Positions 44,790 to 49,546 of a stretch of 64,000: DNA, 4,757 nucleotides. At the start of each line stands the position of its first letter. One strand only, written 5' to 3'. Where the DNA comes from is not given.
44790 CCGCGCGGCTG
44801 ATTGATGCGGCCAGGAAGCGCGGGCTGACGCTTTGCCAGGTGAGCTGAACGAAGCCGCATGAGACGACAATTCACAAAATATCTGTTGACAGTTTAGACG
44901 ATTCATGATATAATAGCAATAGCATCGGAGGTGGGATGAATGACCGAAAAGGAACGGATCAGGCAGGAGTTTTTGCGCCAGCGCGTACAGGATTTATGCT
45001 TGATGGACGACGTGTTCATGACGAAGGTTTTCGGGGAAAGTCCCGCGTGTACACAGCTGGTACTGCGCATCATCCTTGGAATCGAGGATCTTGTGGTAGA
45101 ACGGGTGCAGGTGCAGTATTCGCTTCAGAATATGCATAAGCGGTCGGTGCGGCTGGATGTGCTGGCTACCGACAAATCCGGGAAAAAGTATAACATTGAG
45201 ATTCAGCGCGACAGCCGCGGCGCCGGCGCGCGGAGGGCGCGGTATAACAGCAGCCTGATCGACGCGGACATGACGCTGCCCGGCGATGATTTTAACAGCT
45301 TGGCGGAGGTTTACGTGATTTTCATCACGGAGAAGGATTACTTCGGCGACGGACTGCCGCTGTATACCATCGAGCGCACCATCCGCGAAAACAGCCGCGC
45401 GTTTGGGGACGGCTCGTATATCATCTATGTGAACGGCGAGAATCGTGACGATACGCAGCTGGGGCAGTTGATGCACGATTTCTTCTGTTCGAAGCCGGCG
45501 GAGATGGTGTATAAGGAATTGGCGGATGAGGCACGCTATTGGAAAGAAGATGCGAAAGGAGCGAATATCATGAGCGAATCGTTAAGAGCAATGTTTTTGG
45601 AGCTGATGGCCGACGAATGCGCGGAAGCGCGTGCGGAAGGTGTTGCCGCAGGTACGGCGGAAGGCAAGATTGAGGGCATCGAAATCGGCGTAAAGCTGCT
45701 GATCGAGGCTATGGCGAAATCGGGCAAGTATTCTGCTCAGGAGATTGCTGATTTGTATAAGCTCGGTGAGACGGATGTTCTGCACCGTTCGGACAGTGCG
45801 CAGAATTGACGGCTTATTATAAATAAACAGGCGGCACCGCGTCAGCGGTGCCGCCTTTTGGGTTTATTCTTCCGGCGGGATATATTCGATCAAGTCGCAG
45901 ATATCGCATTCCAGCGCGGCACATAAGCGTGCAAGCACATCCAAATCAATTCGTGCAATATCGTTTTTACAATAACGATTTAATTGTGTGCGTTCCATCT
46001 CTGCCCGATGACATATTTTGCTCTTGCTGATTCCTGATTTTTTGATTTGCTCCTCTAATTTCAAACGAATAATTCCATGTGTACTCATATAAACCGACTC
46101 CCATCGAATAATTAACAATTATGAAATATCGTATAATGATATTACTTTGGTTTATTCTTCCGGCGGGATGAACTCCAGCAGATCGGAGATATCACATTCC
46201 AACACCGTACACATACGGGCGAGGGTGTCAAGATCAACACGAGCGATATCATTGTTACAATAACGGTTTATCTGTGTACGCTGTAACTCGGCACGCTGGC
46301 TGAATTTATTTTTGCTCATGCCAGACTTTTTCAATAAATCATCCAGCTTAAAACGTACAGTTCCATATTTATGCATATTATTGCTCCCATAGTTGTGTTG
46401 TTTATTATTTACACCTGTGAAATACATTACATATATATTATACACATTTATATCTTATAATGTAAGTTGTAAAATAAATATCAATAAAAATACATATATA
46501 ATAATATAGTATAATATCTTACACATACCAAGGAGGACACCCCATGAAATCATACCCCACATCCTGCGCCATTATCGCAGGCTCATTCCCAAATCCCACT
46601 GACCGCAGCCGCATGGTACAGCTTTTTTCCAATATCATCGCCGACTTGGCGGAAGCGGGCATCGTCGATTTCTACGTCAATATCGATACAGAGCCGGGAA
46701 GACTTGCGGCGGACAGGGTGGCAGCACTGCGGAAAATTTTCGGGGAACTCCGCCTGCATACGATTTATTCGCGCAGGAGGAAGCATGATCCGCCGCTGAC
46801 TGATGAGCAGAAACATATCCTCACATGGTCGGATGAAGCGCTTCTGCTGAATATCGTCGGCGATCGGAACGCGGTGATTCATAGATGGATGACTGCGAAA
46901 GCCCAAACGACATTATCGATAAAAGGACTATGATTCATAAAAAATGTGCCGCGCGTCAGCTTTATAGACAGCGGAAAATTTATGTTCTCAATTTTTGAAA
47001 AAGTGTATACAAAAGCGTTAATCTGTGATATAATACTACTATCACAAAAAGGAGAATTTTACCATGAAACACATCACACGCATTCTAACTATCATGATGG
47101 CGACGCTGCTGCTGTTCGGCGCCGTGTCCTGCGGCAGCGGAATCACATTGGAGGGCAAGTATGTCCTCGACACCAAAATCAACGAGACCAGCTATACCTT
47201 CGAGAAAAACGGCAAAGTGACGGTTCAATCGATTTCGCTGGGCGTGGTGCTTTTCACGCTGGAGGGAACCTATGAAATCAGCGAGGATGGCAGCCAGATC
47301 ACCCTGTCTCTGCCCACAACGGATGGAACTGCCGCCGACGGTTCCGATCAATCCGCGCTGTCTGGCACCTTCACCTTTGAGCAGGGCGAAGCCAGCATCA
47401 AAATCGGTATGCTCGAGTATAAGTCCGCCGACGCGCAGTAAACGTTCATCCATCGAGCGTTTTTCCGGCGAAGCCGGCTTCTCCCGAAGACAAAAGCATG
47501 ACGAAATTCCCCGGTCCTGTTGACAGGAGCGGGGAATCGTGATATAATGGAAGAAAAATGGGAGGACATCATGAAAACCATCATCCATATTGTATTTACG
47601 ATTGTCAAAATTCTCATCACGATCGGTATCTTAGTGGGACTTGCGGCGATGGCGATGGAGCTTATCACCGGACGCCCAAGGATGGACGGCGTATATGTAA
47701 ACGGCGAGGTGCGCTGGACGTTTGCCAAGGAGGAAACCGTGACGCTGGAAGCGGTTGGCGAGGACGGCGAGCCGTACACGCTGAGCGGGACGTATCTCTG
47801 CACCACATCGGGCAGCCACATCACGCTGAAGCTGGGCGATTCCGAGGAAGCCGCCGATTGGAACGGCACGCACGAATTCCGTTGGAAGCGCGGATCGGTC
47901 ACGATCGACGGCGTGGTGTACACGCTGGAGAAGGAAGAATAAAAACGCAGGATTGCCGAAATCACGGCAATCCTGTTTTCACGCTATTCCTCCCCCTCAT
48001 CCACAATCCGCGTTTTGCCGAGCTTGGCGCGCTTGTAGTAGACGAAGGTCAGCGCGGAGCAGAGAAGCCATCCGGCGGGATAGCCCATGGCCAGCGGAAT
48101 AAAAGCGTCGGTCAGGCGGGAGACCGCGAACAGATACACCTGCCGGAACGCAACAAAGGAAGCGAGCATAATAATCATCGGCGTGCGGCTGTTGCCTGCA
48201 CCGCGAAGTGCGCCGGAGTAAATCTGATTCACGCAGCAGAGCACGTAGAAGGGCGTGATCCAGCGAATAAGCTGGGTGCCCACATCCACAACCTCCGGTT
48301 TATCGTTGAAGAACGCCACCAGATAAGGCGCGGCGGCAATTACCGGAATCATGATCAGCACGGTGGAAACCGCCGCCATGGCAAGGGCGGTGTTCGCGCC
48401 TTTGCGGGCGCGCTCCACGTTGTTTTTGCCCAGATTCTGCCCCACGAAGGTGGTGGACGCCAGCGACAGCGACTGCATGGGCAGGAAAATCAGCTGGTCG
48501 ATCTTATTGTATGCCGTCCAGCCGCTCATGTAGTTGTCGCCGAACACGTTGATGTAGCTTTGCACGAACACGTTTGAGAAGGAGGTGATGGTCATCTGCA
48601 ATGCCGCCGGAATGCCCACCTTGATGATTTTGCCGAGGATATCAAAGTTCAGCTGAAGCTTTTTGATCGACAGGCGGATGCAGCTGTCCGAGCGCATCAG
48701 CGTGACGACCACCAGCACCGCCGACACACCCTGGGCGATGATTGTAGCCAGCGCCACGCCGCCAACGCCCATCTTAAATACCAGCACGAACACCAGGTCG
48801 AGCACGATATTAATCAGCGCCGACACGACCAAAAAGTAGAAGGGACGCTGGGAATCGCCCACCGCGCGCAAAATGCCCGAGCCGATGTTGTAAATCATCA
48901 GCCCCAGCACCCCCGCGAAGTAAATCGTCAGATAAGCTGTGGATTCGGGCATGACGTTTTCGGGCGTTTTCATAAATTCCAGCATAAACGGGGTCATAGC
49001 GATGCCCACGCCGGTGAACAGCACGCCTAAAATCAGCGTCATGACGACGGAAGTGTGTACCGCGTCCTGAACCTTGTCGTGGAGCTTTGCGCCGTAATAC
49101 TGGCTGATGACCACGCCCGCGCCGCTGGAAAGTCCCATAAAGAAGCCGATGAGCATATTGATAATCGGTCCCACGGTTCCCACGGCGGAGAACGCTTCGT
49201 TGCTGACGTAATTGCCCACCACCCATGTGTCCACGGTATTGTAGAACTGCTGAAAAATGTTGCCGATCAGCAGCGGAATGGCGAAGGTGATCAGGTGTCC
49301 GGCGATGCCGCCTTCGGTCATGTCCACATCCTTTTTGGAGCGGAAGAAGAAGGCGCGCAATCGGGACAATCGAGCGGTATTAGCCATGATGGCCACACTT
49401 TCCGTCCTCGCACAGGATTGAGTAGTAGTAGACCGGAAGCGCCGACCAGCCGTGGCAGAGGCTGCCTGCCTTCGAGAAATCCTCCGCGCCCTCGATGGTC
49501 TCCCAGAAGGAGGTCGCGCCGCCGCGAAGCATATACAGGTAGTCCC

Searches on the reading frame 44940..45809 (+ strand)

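Call 95: search_protein_families(library=pfam, proteins=[window:44940-45809:+], max_evalue=0.0001)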
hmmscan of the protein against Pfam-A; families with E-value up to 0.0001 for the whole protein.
window:44940-45809:+ (289 aa): 1 family
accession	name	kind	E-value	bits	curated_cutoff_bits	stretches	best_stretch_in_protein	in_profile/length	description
PF12784.13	PDDEXK_2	-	7.6e-07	29.5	27.4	1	63-135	48-120/229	PD-(D/E)XK nuclease family transposase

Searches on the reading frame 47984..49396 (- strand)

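Call 95: search_protein_families(library=pfam, proteins=[window:47984-49396:-], max_evalue=0.0001)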
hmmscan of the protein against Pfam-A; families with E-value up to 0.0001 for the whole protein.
window:47984-49396:- (470 aa): 2 families
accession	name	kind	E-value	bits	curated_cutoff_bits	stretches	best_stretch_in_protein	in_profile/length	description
PF01554.23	MatE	-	5.4e-63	211.9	24.9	2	41-201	1-160/161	MatE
PF03023.19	MurJ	-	4.3e-12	45.8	27.4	1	18-253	183-418/451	Lipid II flippase MurJ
